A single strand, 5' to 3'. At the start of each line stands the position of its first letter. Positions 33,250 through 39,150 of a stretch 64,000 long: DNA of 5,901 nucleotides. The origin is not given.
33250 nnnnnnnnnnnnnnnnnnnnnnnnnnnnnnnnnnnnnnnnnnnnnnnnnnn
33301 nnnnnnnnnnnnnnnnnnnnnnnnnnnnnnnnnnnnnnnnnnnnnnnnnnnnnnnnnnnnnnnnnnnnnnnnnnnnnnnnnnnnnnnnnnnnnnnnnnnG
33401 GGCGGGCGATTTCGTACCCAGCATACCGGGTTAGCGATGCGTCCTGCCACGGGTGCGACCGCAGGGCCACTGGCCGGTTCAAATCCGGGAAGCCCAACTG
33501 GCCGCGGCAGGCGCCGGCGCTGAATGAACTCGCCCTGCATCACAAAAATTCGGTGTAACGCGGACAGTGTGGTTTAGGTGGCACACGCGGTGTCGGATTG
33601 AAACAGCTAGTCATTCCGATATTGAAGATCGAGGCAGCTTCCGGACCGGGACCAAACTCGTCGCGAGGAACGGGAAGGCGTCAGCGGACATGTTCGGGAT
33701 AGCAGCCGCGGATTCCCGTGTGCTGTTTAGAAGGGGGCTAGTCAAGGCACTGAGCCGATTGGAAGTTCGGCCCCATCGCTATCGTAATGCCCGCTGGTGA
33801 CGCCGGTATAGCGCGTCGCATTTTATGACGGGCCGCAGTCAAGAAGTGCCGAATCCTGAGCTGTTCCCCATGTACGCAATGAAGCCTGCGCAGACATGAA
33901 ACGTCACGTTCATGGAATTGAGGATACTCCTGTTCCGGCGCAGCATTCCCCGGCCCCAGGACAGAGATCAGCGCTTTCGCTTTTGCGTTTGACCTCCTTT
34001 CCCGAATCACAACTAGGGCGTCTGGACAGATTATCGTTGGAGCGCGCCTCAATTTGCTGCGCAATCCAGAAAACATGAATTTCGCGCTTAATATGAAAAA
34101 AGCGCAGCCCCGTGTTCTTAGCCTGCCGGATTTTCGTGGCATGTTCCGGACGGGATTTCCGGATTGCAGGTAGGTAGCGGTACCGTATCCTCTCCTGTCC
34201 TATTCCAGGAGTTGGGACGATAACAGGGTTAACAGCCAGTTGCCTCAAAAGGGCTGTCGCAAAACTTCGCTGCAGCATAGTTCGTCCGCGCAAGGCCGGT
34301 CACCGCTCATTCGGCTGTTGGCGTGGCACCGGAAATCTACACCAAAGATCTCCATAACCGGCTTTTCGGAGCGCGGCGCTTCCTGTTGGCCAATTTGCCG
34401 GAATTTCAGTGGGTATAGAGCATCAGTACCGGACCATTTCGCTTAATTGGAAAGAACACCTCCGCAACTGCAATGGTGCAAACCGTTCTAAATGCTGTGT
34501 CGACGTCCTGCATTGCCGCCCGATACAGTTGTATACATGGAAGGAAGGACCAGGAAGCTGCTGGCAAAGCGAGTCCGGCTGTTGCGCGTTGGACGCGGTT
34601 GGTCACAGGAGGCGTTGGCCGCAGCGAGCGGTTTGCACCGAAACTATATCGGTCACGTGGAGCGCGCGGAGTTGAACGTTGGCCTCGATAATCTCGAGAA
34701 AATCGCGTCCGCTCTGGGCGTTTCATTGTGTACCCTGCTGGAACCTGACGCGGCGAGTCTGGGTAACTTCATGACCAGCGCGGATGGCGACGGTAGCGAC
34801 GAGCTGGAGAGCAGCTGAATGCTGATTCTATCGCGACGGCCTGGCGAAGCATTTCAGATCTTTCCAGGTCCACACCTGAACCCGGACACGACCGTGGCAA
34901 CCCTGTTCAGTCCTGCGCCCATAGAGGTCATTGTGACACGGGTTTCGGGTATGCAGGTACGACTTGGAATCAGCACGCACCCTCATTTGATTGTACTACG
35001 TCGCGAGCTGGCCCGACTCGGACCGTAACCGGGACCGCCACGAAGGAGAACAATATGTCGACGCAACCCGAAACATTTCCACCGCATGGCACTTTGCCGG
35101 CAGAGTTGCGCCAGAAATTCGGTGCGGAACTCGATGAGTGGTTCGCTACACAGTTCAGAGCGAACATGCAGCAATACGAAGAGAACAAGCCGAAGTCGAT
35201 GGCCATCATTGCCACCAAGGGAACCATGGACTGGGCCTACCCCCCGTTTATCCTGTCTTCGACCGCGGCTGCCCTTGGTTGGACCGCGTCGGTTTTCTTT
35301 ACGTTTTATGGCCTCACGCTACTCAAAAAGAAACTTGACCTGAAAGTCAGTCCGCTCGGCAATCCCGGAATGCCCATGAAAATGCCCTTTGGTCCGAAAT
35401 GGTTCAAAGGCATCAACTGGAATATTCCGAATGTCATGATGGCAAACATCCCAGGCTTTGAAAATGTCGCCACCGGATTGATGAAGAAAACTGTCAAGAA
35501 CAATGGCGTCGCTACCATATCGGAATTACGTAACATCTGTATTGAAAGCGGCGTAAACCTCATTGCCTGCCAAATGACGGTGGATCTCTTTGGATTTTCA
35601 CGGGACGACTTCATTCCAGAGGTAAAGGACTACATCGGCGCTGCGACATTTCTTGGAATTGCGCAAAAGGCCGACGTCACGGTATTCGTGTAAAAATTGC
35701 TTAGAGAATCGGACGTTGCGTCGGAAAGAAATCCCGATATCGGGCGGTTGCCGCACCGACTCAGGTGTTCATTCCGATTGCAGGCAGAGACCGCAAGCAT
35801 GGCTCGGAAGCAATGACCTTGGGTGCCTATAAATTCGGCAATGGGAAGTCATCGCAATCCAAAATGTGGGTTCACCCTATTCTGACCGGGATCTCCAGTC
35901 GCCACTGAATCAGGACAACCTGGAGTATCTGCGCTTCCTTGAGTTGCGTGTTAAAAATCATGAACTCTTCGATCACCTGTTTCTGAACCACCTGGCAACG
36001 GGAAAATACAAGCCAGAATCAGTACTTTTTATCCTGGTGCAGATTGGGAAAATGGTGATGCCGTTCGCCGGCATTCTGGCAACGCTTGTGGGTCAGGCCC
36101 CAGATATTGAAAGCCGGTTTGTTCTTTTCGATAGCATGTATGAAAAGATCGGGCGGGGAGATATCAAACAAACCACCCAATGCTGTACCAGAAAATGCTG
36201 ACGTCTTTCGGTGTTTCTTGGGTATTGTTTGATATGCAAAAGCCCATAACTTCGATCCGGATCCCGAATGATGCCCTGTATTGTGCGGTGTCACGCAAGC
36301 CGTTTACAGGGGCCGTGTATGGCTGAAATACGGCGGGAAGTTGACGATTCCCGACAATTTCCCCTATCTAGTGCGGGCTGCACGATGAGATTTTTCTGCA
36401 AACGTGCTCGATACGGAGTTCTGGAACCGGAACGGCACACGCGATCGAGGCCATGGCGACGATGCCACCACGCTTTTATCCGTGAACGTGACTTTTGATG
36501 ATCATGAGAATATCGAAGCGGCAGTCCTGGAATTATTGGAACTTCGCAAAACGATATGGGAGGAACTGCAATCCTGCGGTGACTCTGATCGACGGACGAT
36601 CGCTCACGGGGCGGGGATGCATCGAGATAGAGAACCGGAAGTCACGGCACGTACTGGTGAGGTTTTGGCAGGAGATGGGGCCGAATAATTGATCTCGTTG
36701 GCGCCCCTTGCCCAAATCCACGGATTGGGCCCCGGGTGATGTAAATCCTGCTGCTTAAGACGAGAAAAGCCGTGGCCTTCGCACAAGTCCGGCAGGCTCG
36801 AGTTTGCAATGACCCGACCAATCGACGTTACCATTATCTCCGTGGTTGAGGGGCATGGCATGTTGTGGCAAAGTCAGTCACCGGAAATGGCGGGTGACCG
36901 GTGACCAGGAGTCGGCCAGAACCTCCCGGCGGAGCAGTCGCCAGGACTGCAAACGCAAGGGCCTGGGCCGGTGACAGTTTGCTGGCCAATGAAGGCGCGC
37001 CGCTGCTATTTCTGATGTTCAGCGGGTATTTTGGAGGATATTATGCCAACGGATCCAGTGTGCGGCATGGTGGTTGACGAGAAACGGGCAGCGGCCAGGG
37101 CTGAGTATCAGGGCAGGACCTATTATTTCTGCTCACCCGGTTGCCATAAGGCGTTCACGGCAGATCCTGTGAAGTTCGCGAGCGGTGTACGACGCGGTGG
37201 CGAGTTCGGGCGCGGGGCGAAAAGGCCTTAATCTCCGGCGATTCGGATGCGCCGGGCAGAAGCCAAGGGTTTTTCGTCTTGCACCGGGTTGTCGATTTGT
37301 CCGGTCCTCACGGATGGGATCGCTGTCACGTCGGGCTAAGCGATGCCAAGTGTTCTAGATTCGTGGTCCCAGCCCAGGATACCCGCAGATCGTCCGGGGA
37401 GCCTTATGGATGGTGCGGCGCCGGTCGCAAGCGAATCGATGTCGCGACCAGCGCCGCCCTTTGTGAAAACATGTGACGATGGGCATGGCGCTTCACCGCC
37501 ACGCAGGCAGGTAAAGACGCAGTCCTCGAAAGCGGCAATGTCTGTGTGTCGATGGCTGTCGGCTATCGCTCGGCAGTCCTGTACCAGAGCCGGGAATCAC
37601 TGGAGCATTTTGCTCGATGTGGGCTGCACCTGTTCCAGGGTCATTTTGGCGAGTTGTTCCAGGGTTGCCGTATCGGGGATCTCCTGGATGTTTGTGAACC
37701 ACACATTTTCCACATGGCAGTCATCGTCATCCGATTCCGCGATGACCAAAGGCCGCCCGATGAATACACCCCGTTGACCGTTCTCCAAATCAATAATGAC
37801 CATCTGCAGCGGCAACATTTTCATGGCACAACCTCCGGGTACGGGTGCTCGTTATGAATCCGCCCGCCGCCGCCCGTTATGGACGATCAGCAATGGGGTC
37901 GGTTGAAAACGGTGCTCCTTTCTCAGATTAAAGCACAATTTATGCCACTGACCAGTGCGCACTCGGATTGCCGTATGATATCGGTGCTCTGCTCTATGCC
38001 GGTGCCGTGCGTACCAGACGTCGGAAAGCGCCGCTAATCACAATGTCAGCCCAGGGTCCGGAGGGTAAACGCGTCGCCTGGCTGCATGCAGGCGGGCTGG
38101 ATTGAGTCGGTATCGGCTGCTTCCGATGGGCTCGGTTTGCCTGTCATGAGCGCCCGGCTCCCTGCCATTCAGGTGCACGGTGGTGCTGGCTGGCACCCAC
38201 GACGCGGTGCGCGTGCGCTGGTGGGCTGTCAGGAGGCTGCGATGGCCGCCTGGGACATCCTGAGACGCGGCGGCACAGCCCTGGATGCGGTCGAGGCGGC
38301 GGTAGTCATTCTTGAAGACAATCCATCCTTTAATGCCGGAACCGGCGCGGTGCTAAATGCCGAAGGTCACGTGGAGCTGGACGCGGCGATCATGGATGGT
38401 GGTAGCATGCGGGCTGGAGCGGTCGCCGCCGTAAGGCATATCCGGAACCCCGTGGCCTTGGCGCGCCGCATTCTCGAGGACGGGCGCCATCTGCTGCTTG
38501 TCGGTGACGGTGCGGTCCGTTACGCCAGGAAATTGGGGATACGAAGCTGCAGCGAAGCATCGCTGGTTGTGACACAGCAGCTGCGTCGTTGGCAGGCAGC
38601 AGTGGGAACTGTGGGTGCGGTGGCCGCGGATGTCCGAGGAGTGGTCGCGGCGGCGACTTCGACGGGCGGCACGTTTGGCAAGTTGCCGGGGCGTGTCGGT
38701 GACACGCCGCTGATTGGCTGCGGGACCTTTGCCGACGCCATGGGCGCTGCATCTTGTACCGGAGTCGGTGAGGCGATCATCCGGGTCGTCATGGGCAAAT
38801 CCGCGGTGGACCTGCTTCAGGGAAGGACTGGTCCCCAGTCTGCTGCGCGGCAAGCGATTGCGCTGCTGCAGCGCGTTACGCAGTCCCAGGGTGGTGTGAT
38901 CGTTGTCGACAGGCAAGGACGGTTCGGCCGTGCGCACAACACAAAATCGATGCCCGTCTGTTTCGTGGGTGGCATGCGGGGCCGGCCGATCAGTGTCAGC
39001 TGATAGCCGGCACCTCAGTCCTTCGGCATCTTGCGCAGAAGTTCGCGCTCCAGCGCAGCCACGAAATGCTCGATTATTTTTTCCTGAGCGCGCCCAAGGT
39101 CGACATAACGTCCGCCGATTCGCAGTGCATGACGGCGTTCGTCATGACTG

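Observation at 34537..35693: XRE regulator, insertion-bearing CsrA homolog and DsrE-like protein form a compact uncharacterised three-gene module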

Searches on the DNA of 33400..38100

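Call 80: search_rna_families(source=window, start=33400, end=38100, threshold=evalue, max_evalue=1)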
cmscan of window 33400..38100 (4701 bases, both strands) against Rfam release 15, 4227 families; matches with E-value up to 1: 1.
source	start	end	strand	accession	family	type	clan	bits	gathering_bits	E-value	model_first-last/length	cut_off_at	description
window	35433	35484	+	RF00295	snoTBR7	Gene; snRNA; snoRNA; CD-box;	-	21.2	45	0.57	1-75/75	no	Small nucleolar RNA TBR7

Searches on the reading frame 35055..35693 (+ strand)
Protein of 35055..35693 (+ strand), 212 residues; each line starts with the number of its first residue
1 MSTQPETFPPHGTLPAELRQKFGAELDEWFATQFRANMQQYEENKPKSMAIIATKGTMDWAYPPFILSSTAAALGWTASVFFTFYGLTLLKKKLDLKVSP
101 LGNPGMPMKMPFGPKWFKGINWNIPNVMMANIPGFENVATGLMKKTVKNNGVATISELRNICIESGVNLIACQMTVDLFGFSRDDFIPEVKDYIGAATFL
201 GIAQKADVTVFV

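Call 3: search_protein_families(library=pfam, proteins=[window:35055-35693:+], max_evalue=1)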
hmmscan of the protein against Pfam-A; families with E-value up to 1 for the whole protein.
window:35055-35693:+ (212 aa): 2 families
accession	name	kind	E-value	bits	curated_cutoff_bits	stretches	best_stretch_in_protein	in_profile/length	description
PF13686.11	DrsE_2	-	7.5e-46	156.4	25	1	47-211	3-156/156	DsrE/DsrF/DrsH-like family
PF02635.20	DsrE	-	0.00067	20.3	22.7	1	145-207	50-111/116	DsrE/DsrF-like family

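Call 4: search_protein_families(library=ncbifam, proteins=[window:35055-35693:+], max_evalue=1)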
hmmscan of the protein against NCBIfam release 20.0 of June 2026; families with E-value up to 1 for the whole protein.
window:35055-35693:+ (212 aa): 1 family
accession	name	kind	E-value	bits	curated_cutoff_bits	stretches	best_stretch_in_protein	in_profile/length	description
NF047629.1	SulfCarrDsrE2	equivalog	9.1e-64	214.4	210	1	46-212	3-159/159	sulfur carrier protein DsrE2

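Call 64: search_protein_families(library=padloc, proteins=[window:35055-35690:+], max_evalue=0.01)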
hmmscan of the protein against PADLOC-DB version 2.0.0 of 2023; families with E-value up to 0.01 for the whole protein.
window:35055-35690:+ (212 aa): 0 families

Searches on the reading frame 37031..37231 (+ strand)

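Call 3: search_protein_families(library=pfam, proteins=[window:37031-37231:+], max_evalue=1)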
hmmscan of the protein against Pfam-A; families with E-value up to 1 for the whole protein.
window:37031-37231:+ (66 aa): 6 families
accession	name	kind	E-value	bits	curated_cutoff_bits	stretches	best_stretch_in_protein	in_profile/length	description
PF04945.19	YHS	-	5e-16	58.9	30.3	1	7-52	2-46/47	YHS domain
PF24273.1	TRASH_HVO_1752_C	-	0.00082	19.9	27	1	10-44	6-38/47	HVO_1752, C-terminal TRASH domain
PF23549.1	Zn_ribbon_GRF_2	-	0.048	13.9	27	1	27-43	25-40/45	GRF-like zinc ribbon domain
PF08394.17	Arc_trans_TRASH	-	0.11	13.1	27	1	26-42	19-35/43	Archaeal TRASH domain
PF24461.1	DUF7576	-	0.17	12.2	27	1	11-43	23-59/60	Family of unknown function (DUF7576)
PF12018.13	FAP206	-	0.23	11.2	33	1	15-54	213-252/272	Domain of unknown function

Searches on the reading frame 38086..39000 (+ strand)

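Call 83: search_protein_families(library=pfam, proteins=[window:38086-39000:+], max_evalue=0.00001)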
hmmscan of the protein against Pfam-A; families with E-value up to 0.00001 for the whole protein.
window:38086-39000:+ (305 aa): 1 family
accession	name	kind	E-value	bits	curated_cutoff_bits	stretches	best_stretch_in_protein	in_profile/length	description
PF01112.23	Asparaginase_2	-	2.9e-79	266.8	27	2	26-171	1-149/309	Asparaginase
